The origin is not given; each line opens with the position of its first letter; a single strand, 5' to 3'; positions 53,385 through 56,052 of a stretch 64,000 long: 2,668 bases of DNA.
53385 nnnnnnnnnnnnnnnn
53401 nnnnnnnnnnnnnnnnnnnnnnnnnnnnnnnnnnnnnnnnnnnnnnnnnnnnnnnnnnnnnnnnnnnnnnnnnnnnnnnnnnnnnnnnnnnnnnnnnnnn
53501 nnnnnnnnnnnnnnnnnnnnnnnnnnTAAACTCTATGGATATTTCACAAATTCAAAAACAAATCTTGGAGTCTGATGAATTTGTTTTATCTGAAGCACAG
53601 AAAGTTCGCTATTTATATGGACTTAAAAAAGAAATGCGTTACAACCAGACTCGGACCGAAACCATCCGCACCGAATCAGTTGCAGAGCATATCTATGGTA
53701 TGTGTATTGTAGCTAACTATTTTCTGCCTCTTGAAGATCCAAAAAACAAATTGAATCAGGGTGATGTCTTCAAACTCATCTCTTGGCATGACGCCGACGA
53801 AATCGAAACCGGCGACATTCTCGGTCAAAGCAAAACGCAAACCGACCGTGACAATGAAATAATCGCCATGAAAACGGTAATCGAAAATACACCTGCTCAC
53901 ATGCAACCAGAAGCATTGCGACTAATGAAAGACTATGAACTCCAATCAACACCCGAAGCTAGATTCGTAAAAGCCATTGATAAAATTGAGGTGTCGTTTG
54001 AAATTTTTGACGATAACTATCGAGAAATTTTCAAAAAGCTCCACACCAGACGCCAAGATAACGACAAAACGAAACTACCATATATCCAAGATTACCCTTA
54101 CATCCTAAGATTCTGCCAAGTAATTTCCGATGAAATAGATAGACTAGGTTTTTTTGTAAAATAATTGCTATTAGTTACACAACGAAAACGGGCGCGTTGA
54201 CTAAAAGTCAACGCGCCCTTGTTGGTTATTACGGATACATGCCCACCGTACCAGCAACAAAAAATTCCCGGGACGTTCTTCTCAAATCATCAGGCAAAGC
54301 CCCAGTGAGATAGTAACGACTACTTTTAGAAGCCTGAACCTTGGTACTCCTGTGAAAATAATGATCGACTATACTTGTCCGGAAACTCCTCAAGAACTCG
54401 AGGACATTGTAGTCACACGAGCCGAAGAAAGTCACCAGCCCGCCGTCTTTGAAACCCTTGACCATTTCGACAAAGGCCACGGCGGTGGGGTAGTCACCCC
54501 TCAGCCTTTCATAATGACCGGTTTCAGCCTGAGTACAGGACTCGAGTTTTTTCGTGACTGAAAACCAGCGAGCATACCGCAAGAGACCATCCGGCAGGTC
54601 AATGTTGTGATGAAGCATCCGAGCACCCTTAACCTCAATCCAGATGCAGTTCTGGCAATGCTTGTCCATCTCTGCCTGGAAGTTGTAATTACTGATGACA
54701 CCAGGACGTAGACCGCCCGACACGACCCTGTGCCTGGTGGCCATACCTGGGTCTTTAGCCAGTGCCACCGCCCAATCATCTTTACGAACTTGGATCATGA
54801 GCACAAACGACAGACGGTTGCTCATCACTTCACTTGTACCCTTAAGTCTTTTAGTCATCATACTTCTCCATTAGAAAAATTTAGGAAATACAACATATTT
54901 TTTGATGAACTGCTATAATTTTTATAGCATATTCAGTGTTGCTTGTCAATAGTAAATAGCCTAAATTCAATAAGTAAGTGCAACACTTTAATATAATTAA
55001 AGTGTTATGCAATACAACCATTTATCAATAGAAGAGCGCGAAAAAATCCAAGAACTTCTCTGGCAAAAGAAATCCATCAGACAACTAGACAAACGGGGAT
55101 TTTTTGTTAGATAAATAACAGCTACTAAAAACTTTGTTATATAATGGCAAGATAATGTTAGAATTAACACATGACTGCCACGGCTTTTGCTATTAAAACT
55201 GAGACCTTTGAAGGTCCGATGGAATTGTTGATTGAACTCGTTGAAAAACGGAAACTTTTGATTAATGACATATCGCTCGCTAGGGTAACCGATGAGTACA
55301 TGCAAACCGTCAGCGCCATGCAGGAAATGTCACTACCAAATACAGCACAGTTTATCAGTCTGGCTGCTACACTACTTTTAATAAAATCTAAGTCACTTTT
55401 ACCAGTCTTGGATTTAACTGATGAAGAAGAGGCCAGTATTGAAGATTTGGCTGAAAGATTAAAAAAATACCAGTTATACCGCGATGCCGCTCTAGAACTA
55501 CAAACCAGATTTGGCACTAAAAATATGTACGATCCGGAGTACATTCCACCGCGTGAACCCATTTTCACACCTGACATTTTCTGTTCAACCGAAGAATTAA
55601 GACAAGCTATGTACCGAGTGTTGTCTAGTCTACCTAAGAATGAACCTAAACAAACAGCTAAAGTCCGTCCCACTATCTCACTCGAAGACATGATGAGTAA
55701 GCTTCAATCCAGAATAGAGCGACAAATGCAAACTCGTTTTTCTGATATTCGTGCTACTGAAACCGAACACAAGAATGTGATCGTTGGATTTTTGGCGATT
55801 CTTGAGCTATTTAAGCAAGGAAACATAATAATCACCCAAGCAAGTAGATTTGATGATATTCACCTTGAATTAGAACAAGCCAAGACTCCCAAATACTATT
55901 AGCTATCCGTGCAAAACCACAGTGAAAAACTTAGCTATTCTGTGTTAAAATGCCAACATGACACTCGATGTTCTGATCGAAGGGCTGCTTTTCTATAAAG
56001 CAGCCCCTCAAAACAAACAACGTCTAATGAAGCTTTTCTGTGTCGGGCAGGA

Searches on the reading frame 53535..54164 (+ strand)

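Call 44: search_protein_families(library=pfam, proteins=[window:53535-54164:+], max_evalue=0.001)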
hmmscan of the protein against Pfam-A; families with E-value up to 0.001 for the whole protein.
window:53535-54164:+ (209 aa): 2 families
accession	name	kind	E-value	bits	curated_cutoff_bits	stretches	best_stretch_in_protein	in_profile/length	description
PF13023.12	HD_3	-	8.1e-23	81.6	22.5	1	30-157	4-131/165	HD domain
PF12917.13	YfbR-like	-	1.1e-09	38.6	25.9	1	30-156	9-140/182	5'-deoxynucleotidase YfbR-like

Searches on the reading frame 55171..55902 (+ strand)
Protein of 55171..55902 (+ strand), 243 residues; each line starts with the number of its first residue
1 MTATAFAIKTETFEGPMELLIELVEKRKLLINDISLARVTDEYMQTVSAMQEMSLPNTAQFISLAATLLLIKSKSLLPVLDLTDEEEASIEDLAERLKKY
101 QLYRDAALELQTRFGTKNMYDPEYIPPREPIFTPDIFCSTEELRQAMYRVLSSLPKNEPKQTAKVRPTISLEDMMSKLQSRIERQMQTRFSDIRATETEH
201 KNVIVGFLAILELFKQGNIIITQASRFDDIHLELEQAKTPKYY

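Call 44: search_protein_families(library=pfam, proteins=[window:55171-55902:+], max_evalue=0.001)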
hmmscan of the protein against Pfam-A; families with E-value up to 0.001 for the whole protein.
window:55171-55902:+ (243 aa): 1 family
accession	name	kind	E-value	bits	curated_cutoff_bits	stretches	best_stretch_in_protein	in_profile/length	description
PF02616.19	SMC_ScpA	-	8.1e-20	72.2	24.6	1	23-232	1-229/232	Segregation and condensation protein ScpA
